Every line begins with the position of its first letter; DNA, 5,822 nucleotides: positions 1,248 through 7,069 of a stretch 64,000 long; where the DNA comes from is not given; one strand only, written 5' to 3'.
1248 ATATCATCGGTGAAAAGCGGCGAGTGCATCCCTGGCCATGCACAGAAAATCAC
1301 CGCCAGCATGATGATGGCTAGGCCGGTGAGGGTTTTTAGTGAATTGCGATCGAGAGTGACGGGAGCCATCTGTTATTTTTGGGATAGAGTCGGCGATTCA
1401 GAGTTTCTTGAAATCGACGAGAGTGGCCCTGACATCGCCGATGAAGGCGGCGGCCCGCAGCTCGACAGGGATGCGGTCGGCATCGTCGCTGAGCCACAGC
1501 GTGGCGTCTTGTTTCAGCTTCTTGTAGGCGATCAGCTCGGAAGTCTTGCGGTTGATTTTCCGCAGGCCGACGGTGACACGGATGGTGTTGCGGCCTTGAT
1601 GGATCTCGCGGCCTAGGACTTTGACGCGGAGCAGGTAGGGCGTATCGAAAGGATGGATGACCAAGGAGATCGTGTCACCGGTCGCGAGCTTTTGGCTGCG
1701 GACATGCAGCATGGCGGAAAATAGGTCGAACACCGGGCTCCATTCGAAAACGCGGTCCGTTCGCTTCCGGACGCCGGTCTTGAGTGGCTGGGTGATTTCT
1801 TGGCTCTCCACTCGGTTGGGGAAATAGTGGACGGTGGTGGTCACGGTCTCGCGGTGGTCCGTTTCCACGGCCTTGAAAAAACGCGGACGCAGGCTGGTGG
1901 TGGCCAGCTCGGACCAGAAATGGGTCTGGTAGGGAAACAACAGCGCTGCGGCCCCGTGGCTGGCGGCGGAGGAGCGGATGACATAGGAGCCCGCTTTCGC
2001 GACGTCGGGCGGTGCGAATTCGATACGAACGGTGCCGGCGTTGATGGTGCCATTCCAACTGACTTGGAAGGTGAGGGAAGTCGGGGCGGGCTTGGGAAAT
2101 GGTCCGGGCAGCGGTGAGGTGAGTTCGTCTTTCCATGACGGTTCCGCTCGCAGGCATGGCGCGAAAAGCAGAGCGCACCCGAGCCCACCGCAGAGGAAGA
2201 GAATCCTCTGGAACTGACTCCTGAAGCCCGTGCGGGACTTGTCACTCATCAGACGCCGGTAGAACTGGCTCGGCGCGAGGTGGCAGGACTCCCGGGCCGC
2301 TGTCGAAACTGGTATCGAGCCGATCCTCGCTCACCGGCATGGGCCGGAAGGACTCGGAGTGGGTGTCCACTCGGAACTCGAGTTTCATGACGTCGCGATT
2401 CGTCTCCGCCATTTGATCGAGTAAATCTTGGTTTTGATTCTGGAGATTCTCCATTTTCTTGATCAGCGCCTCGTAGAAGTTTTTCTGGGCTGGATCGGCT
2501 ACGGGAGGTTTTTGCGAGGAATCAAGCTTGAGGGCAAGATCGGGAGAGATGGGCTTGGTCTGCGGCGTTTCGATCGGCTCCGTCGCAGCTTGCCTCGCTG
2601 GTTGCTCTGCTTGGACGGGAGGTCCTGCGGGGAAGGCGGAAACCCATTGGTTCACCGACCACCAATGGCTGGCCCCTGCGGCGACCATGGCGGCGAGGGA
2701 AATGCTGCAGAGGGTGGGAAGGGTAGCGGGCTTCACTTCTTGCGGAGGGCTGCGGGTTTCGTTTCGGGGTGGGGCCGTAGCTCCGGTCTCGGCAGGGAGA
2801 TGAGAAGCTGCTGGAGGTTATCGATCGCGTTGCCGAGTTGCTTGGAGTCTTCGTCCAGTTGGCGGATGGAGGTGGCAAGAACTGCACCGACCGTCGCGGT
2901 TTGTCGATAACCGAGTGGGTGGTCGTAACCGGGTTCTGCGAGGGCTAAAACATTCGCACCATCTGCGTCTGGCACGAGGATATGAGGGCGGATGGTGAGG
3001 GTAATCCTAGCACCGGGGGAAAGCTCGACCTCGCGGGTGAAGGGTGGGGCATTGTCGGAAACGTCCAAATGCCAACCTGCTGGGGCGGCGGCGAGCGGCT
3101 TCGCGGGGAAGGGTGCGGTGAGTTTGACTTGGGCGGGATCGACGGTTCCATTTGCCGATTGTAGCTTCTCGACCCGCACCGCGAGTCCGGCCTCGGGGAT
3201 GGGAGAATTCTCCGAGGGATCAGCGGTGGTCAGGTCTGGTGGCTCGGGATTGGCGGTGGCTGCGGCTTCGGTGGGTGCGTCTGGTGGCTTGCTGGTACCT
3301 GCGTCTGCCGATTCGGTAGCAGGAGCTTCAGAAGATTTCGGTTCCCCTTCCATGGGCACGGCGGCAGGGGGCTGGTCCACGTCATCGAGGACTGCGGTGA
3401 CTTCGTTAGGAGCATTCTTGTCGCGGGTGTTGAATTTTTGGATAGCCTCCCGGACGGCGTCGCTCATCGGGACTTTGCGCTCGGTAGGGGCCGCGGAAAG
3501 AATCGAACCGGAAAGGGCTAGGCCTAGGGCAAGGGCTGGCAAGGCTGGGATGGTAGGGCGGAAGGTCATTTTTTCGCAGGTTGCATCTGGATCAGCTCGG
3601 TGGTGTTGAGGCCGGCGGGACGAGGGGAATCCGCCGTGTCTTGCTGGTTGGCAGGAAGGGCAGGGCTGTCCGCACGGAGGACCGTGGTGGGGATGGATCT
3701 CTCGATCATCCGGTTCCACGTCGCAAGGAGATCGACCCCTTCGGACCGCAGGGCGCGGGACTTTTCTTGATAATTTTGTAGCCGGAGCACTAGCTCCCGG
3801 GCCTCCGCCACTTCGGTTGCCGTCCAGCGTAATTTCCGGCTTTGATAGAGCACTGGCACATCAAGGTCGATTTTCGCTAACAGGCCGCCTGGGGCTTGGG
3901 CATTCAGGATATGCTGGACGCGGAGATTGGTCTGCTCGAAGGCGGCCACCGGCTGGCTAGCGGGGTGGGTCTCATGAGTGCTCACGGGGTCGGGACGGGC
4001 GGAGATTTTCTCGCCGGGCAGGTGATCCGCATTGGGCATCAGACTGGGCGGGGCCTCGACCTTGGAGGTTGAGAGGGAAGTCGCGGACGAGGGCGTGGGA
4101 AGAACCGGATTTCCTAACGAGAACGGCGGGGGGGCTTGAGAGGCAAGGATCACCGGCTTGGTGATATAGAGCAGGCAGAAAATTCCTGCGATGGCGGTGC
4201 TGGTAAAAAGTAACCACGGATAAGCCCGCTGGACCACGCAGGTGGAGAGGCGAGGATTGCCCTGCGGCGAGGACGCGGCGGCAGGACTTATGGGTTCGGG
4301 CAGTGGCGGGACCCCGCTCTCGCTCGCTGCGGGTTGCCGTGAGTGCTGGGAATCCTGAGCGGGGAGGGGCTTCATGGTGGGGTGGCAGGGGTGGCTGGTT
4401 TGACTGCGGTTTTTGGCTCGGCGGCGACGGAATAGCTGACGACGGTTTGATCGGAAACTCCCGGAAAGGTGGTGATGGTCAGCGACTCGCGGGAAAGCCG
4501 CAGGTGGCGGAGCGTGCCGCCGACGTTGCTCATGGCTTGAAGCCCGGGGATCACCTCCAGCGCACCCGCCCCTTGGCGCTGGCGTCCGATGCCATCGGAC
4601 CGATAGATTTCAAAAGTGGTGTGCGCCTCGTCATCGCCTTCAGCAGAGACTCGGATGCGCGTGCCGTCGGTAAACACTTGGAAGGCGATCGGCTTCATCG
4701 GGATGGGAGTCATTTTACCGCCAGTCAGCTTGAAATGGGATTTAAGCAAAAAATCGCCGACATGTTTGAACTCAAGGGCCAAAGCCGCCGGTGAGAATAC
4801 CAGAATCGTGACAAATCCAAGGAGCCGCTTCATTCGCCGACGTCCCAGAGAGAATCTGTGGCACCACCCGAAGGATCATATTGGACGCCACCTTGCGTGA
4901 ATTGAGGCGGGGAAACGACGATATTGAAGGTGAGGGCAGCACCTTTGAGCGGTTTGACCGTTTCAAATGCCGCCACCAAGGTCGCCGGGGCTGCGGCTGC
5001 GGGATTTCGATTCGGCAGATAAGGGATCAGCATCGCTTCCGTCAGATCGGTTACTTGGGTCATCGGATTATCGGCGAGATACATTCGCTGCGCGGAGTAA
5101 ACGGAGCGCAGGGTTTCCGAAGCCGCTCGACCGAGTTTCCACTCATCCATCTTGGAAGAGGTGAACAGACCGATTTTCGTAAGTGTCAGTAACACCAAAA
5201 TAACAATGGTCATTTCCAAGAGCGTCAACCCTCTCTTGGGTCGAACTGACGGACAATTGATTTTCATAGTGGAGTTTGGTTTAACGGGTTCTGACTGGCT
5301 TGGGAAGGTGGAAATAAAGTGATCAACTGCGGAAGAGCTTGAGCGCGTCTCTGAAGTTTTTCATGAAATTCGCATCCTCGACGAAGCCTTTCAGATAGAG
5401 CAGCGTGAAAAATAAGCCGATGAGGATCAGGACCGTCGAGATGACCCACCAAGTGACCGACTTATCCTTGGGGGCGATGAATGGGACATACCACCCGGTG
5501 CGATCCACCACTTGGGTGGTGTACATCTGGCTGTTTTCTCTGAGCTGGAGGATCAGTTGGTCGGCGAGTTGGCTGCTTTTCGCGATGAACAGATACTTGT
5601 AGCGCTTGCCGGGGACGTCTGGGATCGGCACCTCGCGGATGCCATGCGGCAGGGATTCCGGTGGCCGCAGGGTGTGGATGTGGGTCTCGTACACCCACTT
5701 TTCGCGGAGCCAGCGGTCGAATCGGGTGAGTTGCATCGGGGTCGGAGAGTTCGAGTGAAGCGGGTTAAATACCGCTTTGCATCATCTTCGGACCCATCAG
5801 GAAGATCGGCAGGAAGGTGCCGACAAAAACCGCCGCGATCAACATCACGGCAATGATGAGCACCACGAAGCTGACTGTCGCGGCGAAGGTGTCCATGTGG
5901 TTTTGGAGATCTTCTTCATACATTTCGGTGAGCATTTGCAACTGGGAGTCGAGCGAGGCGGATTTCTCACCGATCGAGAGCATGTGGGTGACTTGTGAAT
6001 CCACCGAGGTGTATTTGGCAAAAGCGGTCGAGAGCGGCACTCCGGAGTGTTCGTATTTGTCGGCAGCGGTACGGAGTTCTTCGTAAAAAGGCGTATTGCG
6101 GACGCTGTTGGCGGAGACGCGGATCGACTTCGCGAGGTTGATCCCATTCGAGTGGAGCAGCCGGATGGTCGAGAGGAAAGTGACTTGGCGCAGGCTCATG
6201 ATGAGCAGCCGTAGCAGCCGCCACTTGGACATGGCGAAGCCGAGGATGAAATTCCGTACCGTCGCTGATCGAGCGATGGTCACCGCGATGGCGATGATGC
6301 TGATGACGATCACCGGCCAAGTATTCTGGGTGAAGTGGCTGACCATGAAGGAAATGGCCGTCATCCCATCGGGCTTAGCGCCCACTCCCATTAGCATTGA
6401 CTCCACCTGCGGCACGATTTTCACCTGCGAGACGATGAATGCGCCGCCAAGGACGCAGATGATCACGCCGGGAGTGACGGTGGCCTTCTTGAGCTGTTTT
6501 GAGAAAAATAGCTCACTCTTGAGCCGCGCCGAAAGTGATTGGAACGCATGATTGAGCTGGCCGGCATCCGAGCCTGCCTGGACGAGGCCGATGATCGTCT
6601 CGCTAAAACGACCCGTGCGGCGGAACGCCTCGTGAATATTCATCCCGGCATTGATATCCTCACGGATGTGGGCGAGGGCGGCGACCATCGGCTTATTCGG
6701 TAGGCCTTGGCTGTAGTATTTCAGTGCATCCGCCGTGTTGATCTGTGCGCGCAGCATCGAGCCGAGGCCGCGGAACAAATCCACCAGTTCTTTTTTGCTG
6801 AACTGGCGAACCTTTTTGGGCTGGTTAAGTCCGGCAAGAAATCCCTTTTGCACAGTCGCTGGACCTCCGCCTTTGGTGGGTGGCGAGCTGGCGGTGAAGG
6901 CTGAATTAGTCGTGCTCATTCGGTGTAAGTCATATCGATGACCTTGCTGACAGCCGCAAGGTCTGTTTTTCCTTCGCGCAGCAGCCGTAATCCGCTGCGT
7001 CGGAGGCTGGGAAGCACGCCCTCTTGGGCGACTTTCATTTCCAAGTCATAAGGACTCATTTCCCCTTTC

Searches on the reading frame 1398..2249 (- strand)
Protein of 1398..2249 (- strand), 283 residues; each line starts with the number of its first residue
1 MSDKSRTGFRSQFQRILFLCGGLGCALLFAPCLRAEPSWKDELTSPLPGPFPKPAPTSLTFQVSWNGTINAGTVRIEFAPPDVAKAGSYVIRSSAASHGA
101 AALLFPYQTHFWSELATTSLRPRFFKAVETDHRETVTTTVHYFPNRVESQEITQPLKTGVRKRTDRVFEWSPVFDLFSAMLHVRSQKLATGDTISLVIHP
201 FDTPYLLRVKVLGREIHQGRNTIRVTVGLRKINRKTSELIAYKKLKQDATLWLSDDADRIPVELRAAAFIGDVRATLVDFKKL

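Call 65: search_protein_families(library=pfam, proteins=[window:1398-2249:-], max_evalue=0.0001)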
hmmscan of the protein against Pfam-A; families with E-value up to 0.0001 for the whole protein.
window:1398-2249:- (283 aa): 1 family
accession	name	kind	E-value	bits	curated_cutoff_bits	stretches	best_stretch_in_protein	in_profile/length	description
PF11306.15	DUF3108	-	2.1e-24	87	26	1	60-278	1-209/209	Protein of unknown function (DUF3108)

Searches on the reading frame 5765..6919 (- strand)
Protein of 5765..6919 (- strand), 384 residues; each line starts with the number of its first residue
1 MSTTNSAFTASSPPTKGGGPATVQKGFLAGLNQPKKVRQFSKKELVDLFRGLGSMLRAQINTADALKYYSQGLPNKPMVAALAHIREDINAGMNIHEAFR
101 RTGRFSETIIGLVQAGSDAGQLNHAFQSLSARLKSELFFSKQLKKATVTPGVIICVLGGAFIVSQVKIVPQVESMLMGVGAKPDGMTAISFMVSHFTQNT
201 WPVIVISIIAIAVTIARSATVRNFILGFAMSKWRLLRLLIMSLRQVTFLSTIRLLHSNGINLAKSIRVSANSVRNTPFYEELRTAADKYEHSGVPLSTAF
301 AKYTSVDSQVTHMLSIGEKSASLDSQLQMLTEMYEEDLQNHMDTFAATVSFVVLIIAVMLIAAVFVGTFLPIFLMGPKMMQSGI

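Call 65: search_protein_families(library=pfam, proteins=[window:5765-6919:-], max_evalue=0.0001)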
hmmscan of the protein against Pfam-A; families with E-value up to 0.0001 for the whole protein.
window:5765-6919:- (384 aa): 1 family
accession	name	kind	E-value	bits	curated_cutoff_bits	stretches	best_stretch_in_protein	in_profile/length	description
PF00482.28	T2SSF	-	1.3e-34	119.3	25.2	2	248-371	1-125/125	Type II secretion system (T2SS), protein F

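Call 67: search_protein_families(library=ncbifam, proteins=[window:5765-6919:-], max_evalue=0.001)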
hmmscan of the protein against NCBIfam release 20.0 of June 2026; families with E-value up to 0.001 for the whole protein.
window:5765-6919:- (384 aa): 6 families
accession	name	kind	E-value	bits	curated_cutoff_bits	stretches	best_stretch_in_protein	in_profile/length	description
TIGR02120.1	GspF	equivalog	2.9e-35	122.3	424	1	36-375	56-397/401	type II secretion system inner membrane protein GspF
NF052607.1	T4PiliAsmPilCThrm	equivalog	1.1e-31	110.3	700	1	38-374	61-399/406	type IV pilus assembly protein PilC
NF007861.0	PRK10573.1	equivalog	6.8e-31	107.7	401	1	37-379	53-398/401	protein transport protein HofC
NF047826.1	T3SSXpsF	equivalog_domain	8.3e-29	100.6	650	1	30-373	53-398/405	type II secretion system protein XpsF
NF041012.2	T4P_ComGB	equivalog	2.5e-24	86.3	240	1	80-375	36-330/332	competence type IV pilus assembly protein ComGB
NF052606.1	T4PiliAsmPilCMyx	equivalog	3.3e-21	75.6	700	1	40-376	77-415/419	type IV pilus assembly protein PilC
